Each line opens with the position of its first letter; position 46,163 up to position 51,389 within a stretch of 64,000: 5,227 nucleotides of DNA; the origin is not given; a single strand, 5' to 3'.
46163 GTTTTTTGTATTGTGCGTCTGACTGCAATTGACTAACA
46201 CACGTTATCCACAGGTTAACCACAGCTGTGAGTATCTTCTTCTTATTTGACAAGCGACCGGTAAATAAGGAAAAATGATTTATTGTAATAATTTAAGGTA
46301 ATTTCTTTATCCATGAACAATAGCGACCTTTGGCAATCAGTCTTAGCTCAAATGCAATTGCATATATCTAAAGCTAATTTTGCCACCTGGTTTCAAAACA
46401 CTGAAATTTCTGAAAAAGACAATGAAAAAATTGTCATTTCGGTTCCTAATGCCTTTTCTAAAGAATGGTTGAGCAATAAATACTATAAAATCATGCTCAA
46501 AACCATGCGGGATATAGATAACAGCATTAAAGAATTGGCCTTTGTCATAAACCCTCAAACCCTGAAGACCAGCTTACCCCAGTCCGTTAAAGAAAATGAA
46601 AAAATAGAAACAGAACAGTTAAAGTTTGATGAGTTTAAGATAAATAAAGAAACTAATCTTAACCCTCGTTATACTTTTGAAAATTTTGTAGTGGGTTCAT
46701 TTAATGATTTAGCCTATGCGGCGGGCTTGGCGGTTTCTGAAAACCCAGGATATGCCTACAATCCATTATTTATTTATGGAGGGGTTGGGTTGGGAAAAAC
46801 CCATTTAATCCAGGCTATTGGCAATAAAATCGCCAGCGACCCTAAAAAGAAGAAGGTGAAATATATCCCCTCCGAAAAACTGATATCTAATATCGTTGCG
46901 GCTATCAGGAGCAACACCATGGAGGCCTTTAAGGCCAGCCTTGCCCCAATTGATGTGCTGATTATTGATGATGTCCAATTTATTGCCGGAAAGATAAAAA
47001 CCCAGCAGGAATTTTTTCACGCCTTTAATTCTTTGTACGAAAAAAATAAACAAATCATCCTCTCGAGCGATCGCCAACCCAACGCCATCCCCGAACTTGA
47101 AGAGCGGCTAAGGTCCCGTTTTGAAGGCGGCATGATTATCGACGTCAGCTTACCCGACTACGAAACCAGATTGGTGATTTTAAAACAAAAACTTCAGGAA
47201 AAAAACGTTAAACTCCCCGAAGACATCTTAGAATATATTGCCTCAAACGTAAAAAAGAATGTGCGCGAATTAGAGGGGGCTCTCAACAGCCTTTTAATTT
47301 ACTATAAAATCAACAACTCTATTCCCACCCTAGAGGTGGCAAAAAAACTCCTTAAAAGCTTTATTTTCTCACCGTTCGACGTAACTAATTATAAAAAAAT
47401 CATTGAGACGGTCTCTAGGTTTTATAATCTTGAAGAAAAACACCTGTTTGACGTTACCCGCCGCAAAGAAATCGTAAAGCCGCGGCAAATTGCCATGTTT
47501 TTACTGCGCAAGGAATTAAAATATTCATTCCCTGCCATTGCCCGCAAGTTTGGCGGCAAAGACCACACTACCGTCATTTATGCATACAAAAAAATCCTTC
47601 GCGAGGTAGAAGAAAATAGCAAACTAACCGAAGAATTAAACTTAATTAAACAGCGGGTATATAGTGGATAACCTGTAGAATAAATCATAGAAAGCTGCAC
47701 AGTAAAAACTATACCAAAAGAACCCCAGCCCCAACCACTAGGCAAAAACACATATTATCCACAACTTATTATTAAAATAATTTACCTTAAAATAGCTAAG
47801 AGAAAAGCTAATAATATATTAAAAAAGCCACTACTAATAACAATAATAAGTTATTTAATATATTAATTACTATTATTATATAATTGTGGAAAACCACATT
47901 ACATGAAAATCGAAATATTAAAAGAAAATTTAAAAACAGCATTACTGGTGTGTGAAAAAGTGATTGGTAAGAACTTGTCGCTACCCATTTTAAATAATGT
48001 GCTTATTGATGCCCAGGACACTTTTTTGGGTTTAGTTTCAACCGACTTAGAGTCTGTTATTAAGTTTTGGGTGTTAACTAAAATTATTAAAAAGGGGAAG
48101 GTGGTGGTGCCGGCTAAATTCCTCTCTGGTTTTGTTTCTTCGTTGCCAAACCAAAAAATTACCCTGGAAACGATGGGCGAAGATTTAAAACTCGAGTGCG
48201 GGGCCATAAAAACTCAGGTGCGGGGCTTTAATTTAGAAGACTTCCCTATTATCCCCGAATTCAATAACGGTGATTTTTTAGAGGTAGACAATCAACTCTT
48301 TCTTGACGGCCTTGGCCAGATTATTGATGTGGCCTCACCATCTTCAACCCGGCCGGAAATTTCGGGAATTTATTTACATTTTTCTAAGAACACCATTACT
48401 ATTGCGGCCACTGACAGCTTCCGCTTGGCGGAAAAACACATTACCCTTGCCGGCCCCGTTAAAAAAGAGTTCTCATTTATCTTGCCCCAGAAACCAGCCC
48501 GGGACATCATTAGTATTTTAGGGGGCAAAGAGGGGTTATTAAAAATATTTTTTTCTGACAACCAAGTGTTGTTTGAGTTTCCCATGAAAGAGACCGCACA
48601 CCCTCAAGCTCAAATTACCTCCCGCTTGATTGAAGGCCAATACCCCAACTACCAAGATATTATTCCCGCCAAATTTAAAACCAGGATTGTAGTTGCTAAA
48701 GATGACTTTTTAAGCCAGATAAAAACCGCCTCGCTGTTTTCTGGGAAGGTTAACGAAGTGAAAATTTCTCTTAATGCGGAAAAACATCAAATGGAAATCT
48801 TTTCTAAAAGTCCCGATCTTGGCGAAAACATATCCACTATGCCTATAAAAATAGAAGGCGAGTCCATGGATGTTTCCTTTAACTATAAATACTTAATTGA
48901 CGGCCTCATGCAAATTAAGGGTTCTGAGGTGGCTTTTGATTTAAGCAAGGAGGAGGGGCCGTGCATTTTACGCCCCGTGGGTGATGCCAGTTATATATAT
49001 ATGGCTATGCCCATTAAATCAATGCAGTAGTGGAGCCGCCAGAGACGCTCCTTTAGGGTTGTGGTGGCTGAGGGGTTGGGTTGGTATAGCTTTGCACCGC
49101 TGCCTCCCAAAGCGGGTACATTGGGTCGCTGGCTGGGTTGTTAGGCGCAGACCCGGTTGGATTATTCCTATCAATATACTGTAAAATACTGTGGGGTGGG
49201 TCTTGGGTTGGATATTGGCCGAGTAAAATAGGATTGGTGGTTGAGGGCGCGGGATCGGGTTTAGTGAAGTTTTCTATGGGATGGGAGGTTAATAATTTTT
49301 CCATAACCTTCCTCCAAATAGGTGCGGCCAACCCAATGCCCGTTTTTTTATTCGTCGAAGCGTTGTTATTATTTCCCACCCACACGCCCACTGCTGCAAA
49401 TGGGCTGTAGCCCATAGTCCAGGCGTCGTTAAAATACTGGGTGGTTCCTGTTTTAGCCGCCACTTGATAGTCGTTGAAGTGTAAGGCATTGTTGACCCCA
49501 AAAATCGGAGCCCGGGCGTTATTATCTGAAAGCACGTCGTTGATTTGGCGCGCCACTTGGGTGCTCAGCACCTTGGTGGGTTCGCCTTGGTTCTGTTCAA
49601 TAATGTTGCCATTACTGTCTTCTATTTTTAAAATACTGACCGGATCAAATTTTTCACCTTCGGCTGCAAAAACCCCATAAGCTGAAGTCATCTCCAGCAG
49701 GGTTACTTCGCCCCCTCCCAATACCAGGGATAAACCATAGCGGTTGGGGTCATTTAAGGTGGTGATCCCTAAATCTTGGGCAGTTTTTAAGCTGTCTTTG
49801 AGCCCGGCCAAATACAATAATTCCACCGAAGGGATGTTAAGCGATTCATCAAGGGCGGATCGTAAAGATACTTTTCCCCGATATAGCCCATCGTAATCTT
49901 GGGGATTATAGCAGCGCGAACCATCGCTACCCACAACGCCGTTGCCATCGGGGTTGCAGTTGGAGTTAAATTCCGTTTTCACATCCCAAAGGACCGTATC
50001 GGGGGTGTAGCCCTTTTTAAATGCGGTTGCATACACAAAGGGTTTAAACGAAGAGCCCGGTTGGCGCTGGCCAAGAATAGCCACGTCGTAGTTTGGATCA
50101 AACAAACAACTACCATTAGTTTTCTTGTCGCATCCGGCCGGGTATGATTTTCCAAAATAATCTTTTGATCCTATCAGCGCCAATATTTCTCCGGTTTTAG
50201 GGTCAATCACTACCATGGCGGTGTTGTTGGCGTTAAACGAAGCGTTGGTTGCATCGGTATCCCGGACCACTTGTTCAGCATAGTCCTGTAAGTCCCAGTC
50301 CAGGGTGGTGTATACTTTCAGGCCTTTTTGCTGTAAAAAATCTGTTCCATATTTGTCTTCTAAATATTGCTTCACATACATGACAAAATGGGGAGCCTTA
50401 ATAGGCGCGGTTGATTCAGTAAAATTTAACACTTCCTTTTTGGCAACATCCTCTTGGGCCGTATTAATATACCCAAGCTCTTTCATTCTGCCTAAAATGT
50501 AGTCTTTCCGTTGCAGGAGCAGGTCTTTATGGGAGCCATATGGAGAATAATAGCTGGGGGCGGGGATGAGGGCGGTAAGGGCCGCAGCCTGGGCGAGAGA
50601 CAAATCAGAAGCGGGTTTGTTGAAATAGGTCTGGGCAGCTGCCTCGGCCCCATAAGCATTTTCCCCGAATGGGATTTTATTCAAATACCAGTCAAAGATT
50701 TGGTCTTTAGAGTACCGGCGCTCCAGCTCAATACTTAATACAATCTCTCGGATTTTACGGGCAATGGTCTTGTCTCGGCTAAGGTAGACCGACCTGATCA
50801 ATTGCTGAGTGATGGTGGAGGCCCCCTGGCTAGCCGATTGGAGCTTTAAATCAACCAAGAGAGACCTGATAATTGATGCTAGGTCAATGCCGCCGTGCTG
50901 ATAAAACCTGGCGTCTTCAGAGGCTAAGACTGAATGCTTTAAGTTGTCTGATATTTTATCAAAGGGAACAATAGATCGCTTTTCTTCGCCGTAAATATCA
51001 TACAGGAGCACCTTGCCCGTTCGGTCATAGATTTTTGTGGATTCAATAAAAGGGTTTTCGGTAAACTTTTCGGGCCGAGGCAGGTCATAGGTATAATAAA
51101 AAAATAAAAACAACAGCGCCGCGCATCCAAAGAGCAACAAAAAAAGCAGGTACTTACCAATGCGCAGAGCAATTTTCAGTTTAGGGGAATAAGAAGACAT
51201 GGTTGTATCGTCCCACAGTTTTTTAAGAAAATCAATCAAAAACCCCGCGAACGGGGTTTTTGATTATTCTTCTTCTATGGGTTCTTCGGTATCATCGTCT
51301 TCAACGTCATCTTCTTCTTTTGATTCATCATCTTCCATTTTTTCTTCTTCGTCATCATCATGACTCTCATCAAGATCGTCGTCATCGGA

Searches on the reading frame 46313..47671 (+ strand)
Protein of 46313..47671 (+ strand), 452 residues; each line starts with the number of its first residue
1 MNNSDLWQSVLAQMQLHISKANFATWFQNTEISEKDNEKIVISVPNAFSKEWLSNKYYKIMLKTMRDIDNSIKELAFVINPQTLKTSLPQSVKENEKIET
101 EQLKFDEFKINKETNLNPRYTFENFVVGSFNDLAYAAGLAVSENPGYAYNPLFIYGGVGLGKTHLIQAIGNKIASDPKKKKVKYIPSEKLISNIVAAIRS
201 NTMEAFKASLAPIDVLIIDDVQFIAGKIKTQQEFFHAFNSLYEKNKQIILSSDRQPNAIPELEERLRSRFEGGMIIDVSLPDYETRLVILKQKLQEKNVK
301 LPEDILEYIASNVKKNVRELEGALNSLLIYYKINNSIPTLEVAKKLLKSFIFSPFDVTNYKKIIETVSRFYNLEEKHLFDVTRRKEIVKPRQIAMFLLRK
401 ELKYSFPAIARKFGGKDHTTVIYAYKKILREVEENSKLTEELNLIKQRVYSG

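Call 77: search_protein_families(library=pfam, proteins=[window:46313-47671:+], max_evalue=0.00001)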
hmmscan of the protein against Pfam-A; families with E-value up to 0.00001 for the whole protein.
window:46313-47671:+ (452 aa): 5 families
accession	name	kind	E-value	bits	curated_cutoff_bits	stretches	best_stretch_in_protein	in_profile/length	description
PF00308.24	Bac_DnaA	-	8.6e-67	224.8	23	1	116-277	1-162/162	Bacterial DnaA ATPAse domain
PF08299.17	Bac_DnaA_C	-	7.5e-25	87.2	31.5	1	361-428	2-69/69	Bacterial dnaA protein helix-turn-helix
PF11638.13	DnaA_N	-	1e-15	57.6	24.6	1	5-65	2-63/65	DnaA N-terminal domain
PF01695.23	IstB_IS21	-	2.3e-09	37.5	24.1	1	152-251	95-192/238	IstB-like ATP binding protein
PF00004.35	AAA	-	1.3e-06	29.4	21.2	1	153-271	2-124/131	ATPase family associated with various cellular activities (AAA)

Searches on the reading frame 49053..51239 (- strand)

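Call 77: search_protein_families(library=pfam, proteins=[window:49053-51239:-], max_evalue=0.00001)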
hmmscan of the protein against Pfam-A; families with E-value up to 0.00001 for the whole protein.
window:49053-51239:- (728 aa): 2 families
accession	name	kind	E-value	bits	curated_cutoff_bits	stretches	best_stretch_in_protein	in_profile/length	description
PF00912.28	Transgly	-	5.9e-61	205.4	27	1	82-253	8-178/178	Transglycosylase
PF00905.27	Transpeptidase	-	8.2e-26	91.3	22.1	1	341-647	2-299/299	Penicillin binding protein transpeptidase domain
